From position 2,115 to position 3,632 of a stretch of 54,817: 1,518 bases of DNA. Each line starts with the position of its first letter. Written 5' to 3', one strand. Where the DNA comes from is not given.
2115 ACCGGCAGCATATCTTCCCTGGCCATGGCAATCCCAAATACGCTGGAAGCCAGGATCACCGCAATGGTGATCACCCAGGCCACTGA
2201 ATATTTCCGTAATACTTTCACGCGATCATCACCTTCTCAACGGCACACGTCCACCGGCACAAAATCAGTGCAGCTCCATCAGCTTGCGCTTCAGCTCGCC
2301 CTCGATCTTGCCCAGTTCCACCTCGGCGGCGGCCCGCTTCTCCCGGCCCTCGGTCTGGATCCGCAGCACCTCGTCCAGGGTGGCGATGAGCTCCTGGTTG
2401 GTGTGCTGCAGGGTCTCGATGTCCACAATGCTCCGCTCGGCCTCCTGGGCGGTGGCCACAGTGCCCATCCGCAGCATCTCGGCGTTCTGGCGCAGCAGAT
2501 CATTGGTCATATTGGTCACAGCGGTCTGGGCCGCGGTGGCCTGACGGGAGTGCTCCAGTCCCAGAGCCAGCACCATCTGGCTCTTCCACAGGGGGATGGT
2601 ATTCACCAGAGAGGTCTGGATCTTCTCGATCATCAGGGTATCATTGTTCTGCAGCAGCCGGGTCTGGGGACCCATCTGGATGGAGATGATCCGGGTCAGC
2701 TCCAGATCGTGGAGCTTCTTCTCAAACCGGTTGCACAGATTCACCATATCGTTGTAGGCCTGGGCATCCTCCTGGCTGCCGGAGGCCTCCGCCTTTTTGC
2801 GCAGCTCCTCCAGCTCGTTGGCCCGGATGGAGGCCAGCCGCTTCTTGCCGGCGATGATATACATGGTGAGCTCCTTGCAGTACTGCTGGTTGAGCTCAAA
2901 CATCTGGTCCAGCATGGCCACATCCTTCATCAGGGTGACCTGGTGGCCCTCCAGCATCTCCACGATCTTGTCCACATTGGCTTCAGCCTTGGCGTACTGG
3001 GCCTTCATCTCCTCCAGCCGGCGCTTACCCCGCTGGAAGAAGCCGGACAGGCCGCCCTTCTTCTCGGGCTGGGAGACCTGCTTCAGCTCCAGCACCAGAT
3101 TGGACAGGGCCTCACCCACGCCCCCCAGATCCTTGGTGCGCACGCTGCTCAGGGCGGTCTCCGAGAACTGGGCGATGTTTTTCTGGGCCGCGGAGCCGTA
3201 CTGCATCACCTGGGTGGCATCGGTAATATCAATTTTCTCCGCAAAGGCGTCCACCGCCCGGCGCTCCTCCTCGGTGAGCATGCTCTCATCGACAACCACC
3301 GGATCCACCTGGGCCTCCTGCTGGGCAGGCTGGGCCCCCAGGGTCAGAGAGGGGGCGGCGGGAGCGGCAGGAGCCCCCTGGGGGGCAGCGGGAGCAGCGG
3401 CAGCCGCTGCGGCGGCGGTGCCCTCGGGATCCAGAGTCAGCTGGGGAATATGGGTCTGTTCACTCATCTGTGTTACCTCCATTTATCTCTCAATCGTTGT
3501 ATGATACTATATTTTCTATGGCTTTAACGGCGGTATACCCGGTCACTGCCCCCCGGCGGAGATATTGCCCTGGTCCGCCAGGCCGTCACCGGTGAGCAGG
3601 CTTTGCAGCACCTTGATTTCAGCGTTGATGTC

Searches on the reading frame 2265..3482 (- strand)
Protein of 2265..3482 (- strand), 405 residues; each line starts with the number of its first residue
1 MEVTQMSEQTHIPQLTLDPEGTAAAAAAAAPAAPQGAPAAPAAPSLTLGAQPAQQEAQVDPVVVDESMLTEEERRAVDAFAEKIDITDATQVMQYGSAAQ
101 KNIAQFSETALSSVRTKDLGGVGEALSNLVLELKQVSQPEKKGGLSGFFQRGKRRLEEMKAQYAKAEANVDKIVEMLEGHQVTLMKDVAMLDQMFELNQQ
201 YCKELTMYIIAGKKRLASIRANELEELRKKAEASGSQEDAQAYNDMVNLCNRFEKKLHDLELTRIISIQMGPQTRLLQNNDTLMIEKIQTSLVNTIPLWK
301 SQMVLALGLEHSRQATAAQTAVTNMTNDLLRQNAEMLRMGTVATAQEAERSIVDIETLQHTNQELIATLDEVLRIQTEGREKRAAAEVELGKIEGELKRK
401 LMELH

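Call 53: search_protein_families(library=pfam, proteins=[window:2265-3482:-], max_evalue=0.00001)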
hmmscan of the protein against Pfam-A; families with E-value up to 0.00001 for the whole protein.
window:2265-3482:- (405 aa): 1 family
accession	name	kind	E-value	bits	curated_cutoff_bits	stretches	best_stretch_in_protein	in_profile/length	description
PF05816.16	TelA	-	2.4e-121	405.4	30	1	77-402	1-331/332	Toxic anion resistance protein (TelA)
